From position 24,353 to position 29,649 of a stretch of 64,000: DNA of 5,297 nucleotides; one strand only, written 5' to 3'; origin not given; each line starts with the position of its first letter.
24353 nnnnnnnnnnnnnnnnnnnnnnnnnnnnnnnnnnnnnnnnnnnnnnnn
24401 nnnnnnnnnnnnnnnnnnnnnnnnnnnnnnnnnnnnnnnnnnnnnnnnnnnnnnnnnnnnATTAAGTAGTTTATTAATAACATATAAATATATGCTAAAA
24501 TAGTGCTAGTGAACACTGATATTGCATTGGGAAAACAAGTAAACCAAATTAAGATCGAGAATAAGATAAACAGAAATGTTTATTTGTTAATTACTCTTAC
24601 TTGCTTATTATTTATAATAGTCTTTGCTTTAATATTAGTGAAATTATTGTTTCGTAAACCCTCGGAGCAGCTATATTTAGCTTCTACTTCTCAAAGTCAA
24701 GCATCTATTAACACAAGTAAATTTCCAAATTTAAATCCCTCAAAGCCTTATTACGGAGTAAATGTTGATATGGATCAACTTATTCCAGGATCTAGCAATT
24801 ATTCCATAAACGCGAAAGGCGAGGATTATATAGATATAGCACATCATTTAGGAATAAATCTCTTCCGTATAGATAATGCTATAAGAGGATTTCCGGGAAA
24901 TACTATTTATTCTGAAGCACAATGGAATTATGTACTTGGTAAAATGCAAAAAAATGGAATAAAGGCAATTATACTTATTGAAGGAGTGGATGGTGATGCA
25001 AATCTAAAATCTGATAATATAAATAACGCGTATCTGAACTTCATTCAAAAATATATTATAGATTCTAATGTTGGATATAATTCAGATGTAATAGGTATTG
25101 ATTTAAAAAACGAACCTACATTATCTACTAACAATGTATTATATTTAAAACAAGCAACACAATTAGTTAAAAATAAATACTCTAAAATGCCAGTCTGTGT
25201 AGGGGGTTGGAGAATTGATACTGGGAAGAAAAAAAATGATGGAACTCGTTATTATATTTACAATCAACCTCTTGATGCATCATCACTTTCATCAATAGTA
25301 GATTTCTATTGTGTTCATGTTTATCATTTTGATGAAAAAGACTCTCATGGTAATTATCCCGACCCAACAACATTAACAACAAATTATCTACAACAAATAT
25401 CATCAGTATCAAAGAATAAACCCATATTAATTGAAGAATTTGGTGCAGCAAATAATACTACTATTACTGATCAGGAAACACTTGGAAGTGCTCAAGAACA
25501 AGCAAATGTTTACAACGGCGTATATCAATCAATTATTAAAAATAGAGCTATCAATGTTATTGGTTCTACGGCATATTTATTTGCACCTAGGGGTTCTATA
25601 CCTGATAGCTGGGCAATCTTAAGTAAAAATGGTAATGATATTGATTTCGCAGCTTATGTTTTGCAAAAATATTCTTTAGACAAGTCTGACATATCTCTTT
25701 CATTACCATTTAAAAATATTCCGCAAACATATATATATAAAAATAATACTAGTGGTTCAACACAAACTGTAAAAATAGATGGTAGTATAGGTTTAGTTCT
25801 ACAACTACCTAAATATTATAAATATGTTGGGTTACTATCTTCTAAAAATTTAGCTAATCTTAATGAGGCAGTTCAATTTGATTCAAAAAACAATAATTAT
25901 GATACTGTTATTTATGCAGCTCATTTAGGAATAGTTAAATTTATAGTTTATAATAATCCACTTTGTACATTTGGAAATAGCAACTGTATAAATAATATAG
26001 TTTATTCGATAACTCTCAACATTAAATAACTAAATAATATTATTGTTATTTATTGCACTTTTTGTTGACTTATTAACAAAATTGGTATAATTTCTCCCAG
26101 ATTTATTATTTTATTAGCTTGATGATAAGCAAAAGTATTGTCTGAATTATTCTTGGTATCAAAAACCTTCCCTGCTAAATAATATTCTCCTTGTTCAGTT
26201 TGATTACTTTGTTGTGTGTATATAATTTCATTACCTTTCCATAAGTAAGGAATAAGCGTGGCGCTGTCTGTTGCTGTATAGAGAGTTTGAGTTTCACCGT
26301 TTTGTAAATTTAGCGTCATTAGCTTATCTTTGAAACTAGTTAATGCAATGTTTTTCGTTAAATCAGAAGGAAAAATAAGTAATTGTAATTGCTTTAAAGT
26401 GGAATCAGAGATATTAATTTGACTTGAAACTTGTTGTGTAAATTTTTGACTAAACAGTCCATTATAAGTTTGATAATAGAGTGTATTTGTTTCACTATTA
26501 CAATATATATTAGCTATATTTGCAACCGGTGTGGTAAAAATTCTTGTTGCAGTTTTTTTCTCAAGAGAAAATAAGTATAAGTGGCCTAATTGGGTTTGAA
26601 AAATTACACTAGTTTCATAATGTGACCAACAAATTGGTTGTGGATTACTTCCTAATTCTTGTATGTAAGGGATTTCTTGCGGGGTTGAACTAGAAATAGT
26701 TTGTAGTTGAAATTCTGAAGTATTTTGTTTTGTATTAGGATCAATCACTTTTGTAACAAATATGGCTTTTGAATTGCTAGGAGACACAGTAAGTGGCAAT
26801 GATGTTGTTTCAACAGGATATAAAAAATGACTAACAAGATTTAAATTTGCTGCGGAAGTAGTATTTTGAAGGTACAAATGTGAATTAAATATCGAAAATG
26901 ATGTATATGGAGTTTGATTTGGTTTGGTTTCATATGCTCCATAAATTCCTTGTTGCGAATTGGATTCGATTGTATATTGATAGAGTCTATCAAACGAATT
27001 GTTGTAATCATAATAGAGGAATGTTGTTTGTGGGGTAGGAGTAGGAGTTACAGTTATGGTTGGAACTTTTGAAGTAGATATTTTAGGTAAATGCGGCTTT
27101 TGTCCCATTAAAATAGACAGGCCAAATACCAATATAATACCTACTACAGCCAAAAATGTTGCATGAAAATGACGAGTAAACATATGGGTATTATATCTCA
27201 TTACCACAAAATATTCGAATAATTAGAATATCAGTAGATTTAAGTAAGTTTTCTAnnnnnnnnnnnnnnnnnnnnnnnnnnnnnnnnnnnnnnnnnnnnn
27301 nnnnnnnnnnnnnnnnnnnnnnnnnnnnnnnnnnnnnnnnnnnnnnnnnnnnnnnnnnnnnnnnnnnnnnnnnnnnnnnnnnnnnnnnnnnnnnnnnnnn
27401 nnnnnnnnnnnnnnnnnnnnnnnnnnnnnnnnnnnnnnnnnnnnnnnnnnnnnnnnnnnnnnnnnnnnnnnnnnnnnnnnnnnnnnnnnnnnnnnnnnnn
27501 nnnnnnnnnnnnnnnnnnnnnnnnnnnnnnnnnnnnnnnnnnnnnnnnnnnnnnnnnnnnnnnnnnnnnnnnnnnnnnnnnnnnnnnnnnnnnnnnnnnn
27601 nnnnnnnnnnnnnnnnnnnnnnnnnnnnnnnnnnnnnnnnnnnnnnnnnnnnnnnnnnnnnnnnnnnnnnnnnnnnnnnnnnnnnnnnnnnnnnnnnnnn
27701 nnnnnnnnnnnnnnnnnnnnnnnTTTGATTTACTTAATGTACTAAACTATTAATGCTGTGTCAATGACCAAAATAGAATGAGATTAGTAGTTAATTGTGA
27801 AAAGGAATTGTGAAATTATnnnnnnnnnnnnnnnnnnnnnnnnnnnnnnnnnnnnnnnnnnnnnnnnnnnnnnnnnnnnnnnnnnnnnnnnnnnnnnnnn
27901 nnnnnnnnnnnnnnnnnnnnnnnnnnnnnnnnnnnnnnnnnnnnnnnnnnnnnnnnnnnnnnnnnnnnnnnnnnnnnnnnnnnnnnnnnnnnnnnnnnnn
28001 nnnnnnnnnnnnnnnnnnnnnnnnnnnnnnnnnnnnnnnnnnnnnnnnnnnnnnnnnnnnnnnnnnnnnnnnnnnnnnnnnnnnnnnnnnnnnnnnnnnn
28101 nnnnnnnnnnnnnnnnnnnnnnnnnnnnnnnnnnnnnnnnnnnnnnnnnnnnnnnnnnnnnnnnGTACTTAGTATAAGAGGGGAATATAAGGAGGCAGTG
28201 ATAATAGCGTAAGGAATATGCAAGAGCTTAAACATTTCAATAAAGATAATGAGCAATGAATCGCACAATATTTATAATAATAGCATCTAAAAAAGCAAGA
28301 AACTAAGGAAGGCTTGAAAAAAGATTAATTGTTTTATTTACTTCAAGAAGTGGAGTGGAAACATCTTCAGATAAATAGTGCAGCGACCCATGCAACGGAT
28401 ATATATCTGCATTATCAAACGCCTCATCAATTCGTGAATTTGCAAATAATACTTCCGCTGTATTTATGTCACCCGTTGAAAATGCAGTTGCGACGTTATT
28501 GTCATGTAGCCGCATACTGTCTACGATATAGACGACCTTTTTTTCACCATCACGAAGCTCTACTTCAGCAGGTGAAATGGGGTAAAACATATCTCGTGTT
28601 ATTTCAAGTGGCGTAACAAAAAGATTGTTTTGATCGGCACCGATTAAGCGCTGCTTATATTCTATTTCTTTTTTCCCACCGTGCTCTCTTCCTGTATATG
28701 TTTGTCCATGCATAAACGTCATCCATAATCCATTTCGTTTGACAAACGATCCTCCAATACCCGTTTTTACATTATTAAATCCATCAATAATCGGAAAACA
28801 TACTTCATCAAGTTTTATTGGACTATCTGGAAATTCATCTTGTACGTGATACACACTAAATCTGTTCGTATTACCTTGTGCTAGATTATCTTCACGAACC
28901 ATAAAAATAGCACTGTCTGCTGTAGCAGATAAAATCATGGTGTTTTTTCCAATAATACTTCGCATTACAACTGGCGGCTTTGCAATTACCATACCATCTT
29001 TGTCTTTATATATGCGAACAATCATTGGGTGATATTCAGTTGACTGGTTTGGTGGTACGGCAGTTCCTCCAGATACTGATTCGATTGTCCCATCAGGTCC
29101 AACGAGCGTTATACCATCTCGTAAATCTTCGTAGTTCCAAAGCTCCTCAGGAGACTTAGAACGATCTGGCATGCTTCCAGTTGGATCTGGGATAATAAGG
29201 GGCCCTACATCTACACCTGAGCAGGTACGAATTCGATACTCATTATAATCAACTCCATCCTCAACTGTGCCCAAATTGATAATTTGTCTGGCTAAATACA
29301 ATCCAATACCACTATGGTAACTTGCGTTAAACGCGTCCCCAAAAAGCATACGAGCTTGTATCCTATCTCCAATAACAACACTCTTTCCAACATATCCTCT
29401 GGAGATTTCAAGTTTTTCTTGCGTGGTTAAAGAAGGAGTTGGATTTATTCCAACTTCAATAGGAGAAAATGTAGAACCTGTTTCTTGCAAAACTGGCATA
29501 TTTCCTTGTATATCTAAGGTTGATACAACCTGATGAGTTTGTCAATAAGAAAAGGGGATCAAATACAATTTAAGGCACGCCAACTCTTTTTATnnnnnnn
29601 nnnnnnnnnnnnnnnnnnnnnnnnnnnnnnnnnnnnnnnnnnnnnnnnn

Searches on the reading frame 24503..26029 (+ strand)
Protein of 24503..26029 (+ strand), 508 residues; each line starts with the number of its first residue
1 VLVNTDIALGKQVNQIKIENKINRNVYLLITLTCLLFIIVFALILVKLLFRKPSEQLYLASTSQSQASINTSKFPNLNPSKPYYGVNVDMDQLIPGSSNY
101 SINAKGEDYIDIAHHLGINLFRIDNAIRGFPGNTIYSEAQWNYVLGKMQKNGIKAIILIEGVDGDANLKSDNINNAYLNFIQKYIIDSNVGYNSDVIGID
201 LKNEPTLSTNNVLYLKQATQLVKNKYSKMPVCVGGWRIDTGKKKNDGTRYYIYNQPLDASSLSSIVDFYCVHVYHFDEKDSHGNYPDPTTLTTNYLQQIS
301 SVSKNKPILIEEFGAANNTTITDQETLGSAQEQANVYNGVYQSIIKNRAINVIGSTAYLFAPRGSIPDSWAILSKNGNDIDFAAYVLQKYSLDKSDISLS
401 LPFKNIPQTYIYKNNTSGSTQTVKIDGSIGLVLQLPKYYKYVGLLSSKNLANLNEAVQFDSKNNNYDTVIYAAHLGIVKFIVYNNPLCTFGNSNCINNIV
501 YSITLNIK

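Call 70: search_protein_families(library=pfam, proteins=[window:24503-26029:+], max_evalue=10)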
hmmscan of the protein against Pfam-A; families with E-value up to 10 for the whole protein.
window:24503-26029:+ (508 aa): 3 families
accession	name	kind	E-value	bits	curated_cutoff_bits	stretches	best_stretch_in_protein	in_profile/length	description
PF00150.24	Cellulase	-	1.4e-10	41.6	23.5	1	100-325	17-244/272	Cellulase (glycosyl hydrolase family 5)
PF23555.2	zf-RING_Vps41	-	0.044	13.8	30.3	1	257-275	13-31/52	Vps41 C-terminal RING finger domain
PF20563.3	DUF6773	-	0.47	10.7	27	1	17-42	12-37/163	Family of unknown function (DUF6773)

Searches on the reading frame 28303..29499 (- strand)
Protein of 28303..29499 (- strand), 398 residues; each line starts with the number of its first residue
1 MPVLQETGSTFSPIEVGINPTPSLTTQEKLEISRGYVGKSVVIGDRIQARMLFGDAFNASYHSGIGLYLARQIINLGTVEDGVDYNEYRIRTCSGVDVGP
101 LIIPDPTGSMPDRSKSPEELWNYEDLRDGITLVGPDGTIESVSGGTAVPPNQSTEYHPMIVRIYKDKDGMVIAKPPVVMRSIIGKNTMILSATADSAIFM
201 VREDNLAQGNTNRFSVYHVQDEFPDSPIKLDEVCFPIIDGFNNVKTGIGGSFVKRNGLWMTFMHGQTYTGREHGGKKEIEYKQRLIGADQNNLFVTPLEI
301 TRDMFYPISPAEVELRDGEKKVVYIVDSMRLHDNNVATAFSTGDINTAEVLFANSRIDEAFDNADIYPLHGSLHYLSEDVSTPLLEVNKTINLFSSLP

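Call 64: find_encoding_contigs(protein=window:28303-29499:-, flank=10000, max_places=1)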
Protein window:28303-29499:- (398 aa): 3 contigs read that carry it; 1 place shown.
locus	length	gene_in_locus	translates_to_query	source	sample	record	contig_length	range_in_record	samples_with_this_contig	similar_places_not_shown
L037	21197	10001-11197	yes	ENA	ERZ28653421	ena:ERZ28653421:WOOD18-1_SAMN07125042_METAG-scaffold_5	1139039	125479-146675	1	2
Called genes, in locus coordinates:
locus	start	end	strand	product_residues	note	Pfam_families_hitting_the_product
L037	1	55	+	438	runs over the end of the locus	PF01654:Cyt_bd_oxida_I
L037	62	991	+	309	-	PF02322:Cyt_bd_oxida_II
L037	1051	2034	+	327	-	PF00296:Bac_luciferase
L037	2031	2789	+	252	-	PF01996:F420_ligase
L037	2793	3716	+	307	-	PF01933:CofD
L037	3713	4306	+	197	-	PF01983:CofC, PF12804:NTP_transf_3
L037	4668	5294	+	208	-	-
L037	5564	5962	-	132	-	PF04075:F420H2_quin_red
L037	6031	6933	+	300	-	PF00296:Bac_luciferase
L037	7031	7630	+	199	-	-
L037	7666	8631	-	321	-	-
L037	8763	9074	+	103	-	-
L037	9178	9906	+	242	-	-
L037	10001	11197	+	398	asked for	-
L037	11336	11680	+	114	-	PF06305:LapA_dom (weak)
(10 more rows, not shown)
